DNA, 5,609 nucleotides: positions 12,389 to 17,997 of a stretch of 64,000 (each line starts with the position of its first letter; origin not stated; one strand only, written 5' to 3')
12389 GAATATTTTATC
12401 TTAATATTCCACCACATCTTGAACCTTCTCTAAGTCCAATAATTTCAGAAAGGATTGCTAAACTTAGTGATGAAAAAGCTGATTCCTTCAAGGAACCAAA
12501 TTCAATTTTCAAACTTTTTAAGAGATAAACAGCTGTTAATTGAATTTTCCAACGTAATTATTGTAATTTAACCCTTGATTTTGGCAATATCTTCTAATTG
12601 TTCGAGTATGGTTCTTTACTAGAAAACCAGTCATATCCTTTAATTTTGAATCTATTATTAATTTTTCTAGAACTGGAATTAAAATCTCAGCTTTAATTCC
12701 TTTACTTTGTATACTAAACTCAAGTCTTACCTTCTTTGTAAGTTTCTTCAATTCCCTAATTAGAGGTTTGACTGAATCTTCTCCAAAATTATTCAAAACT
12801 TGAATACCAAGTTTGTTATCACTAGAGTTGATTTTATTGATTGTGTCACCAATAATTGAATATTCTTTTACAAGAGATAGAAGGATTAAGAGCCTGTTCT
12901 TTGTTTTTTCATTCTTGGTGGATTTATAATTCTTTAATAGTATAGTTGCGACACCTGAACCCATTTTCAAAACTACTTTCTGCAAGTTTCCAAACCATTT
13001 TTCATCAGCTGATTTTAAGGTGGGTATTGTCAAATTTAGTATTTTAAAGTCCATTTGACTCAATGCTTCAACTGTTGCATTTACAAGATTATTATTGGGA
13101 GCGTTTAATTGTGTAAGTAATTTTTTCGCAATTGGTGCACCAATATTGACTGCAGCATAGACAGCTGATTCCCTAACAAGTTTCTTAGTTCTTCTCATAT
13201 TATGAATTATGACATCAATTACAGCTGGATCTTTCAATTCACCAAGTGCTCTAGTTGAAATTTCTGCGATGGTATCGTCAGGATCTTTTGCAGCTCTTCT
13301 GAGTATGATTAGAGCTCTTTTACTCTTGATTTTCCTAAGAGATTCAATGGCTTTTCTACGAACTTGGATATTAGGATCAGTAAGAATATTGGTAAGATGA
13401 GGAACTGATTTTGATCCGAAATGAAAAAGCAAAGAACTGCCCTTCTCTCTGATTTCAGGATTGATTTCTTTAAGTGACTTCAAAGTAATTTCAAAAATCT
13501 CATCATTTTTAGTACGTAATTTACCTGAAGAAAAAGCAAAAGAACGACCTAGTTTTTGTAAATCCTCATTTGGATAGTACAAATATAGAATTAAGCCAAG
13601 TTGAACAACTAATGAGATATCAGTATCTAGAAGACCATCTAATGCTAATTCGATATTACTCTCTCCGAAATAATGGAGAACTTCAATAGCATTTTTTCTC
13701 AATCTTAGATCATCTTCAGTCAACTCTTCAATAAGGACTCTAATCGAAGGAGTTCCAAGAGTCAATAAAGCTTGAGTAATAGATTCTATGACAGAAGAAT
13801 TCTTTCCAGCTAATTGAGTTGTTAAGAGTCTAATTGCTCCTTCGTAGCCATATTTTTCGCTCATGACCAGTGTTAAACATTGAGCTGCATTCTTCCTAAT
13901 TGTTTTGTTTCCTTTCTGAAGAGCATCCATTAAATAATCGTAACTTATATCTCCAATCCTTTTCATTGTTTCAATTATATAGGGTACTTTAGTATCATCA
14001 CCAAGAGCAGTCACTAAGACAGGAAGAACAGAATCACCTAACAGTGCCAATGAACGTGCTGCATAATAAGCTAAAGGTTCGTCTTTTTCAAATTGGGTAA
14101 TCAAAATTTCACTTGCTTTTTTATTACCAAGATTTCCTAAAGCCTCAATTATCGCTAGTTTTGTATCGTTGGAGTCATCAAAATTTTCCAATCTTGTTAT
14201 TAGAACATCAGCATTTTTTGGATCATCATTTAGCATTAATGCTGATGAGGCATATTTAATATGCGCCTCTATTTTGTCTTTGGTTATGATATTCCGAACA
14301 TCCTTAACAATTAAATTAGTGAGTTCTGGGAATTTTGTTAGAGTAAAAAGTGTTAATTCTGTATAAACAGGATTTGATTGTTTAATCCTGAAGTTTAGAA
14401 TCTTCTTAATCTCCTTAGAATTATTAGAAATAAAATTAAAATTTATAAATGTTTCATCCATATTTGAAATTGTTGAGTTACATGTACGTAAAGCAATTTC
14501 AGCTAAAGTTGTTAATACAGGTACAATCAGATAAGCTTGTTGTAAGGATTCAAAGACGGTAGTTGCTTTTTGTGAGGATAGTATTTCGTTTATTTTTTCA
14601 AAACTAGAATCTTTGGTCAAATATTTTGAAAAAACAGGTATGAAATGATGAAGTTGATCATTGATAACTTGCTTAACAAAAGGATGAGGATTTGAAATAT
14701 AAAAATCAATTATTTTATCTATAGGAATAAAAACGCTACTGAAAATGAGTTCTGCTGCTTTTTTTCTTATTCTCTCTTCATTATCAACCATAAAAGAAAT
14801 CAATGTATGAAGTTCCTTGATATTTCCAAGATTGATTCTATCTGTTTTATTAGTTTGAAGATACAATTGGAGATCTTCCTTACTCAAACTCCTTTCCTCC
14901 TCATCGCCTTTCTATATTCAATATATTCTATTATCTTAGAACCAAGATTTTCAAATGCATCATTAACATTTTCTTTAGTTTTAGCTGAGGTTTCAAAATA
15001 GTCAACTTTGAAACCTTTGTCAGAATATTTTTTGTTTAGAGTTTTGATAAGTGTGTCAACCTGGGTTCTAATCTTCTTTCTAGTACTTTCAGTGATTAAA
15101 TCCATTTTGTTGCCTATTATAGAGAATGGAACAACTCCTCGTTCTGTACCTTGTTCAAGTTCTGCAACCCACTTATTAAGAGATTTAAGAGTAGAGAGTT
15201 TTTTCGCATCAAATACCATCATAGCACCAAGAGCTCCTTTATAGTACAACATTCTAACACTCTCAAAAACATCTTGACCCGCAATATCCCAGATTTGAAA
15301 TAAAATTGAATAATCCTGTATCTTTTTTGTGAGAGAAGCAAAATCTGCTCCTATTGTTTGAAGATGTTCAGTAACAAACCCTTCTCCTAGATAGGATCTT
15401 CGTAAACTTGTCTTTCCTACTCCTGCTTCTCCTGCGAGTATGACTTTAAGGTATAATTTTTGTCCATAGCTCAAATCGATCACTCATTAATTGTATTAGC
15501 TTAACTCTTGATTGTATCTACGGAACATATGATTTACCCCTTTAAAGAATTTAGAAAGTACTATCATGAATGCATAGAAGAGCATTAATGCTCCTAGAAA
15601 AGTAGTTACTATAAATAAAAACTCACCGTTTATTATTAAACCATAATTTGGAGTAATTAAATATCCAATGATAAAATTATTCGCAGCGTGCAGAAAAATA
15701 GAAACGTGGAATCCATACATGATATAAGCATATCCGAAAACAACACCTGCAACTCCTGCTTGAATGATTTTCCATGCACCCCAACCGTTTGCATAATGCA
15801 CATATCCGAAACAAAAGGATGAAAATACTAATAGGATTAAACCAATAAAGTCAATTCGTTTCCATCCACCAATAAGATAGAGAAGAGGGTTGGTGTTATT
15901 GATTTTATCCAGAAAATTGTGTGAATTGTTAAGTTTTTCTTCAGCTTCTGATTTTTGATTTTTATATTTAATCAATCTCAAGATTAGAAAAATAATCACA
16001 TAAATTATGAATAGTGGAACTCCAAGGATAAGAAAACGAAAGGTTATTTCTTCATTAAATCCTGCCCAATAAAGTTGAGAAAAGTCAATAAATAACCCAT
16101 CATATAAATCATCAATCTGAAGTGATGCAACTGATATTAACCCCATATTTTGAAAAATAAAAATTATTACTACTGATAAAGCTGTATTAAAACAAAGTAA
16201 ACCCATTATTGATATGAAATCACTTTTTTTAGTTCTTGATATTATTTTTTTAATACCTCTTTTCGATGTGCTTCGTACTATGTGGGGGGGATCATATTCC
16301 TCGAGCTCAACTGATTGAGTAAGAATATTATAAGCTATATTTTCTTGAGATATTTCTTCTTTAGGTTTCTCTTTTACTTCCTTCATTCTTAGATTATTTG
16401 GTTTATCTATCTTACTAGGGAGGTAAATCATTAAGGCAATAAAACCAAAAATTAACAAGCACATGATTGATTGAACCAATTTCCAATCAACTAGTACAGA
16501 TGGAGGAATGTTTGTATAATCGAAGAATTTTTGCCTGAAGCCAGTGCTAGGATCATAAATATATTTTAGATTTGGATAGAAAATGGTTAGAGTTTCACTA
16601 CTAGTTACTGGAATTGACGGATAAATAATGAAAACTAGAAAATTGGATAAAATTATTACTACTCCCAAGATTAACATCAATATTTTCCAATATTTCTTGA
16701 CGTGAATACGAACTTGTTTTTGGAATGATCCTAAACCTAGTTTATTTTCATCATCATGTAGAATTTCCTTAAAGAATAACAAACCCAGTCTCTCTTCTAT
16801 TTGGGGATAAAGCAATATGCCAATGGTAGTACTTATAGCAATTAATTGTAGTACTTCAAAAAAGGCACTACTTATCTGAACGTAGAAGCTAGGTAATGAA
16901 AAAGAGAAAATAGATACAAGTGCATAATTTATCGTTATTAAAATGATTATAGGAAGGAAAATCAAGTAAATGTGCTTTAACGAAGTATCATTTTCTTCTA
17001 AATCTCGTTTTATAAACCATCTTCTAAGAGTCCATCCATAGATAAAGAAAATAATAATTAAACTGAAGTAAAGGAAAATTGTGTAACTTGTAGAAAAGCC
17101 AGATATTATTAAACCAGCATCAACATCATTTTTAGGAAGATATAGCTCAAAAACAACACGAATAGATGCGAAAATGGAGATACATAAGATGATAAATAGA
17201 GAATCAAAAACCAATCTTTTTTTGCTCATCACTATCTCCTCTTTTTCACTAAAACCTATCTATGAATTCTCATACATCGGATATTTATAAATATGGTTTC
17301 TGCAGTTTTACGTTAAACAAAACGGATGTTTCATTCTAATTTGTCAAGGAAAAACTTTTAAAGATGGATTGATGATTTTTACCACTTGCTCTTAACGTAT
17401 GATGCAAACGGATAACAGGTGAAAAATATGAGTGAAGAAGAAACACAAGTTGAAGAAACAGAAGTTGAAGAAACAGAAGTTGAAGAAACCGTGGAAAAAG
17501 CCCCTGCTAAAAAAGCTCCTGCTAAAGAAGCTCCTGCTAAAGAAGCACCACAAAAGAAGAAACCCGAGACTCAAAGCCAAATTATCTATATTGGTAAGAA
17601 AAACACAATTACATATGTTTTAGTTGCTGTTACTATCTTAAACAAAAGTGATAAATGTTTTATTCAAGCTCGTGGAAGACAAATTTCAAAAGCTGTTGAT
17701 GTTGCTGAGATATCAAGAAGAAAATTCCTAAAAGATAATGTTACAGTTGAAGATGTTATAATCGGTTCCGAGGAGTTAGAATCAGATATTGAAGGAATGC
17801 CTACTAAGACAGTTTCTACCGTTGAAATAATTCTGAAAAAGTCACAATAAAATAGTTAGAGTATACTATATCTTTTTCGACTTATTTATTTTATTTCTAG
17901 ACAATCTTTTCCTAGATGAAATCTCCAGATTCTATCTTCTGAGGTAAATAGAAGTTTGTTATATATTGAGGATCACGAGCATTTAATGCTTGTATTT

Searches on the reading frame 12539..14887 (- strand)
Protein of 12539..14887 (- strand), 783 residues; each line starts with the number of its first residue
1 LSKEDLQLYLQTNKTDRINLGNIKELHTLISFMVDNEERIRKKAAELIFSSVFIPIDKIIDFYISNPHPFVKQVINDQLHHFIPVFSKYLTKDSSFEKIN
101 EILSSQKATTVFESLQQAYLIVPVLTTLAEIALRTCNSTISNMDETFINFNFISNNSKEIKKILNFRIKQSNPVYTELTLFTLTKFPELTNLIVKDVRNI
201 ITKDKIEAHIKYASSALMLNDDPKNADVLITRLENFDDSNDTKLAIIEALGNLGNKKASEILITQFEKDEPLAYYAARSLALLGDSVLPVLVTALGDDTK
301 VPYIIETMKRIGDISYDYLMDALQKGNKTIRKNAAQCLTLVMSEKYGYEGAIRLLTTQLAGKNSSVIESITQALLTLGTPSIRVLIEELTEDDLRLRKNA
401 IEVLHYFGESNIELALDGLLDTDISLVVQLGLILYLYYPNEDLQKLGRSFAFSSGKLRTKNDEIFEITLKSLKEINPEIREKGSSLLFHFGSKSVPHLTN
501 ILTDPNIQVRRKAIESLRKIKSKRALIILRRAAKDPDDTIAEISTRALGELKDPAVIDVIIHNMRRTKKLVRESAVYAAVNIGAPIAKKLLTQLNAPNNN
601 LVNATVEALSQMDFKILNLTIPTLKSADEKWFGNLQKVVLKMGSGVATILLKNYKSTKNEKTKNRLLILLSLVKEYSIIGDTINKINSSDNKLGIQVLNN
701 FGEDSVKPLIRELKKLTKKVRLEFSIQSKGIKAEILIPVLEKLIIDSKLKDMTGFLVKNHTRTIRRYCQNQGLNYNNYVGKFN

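Call 6: search_protein_families(library=pfam, proteins=[window:12539-14887:-], max_evalue=1)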
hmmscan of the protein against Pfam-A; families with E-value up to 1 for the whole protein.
window:12539-14887:- (783 aa): 11 families
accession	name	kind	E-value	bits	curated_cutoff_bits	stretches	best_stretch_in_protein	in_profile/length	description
PF13646.12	HEAT_2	-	1.3e-31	109.2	27.7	5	476-540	13-78/88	HEAT repeats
PF03130.22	HEAT_PBS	-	5.2e-13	48.5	20.9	2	509-535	1-27/27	PBS lyase HEAT-like repeat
PF02985.28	HEAT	-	1.5e-11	43.8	23.5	1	495-520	2-27/31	HEAT repeat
PF13513.12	HEAT_EZ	-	1e-05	26.3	27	1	494-519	29-54/55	HEAT-like repeat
PF12717.13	Cnd1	-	0.0023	18.4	26.4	1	493-555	21-89/162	non-SMC mitotic condensation complex subunit 1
PF14663.11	RasGEF_N_2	-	0.0046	17.7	27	0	351-374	6-29/108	Rapamycin-insensitive companion of mTOR RasGEF_N domain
PF00514.29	Arm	-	0.014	15.9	20.6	0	495-518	14-37/41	Armadillo/beta-catenin-like repeat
PF25772.1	HEAT_RRP12_N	-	0.025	14.3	27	0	25-48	148-171/275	RRP12-like, N-terminal HEAT repeats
PF21581.3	SCD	-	0.077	13.7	27.5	0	496-526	33-63/75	Stromalin conservative domain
PF11698.14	V-ATPase_H_C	-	0.09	13.4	27.2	0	317-346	88-117/117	V-ATPase subunit H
PF20469.4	OLD-like_TOPRIM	-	0.16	13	23.2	0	675-720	14-60/67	Overcoming lysogenization defect protein-like, TOPRIM domain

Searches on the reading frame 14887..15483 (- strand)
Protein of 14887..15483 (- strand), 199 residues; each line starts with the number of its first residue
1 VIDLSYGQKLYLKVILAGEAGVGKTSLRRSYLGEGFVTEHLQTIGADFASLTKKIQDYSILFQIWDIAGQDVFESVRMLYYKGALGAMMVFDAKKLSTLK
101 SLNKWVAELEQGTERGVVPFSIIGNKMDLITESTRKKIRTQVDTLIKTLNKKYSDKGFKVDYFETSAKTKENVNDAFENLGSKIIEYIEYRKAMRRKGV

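Call 6: search_protein_families(library=pfam, proteins=[window:14887-15483:-], max_evalue=1)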
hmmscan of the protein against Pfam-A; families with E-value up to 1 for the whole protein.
window:14887-15483:- (199 aa): 13 families
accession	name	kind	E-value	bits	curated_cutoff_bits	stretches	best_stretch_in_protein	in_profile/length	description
PF00071.28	Ras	-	6e-38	130.4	21.6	1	13-185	1-161/162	Ras family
PF08477.19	Roc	-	1.2e-25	90.5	27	1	13-128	1-119/119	Ras of Complex, Roc, domain of DAPkinase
PF00025.27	Arf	-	7.6e-12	45.5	22.3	1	11-182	14-172/174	ADP-ribosylation factor family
PF04670.18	Gtr1_RagA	-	7.2e-11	42.4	22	1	13-184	1-176/232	Gtr1/RagA G protein conserved region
PF00009.33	GTP_EFTU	-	6.8e-05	23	26.5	1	57-180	66-182/188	Elongation factor Tu GTP binding domain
PF03193.22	RsgA_GTPase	-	0.0013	19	30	1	14-34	109-129/174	RsgA GTPase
PF09439.16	SRPRB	-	0.0032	17.3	25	1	13-165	5-157/178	Signal recognition particle receptor beta subunit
PF01926.29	MMR_HSR1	-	0.0041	17.7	21.9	1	13-93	1-85/113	50S ribosome-binding GTPase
PF03029.23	ATP_bind_1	-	0.0065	16.7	27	1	64-177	95-207/240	Conserved hypothetical ATP binding protein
PF13401.12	AAA_22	-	0.028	15.1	27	1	15-34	9-28/130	AAA domain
PF12775.13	AAA_7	-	0.036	14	25.8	1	13-60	35-81/181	P-loop containing dynein motor region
PF13191.12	AAA_16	-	0.062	14.2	32.6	1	14-32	27-45/167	AAA ATPase domain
PF06745.19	ATPase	-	0.17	11.7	26.6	0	14-153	22-155/231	KaiC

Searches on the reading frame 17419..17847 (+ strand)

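Call 6: search_protein_families(library=pfam, proteins=[window:17419-17847:+], max_evalue=1)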
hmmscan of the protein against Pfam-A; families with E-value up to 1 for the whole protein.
window:17419-17847:+ (143 aa): 4 families
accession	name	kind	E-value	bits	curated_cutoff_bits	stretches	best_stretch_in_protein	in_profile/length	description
PF01918.27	Alba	-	9.5e-15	54.6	25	1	55-115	2-64/66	Alba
PF19423.4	E3_UBR4_N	-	0.0031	15.3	25.1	1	22-95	534-607/1578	E3 ubiquitin-protein ligase UBR4 N-terminal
PF20069.4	DUF6465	-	0.076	13.5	26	1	7-106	13-93/130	Family of unknown function (DUF6465)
PF00736.24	EF1_GNE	-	0.23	12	20.8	1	102-138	46-83/88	EF-1 guanine nucleotide exchange domain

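Call 86: search_protein_families(library=ncbifam, proteins=[window:17419-17847:+], max_evalue=0.01)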
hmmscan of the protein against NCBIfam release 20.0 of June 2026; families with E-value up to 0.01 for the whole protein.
window:17419-17847:+ (143 aa): 3 families
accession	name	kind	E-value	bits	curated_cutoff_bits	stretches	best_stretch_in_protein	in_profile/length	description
NF003088.0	PRK04015.1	subfamily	4.9e-25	87.5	90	1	51-141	3-91/92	DNA/RNA-binding protein AlbA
TIGR00285.1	TIGR00285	equivalog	5.9e-21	74.3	88.25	1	54-141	2-87/87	DNA-binding protein Alba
NF050153.2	Rv3852_fam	equivalog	1.2e-07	32.4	100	1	25-53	35-63/145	Rv3852 family protein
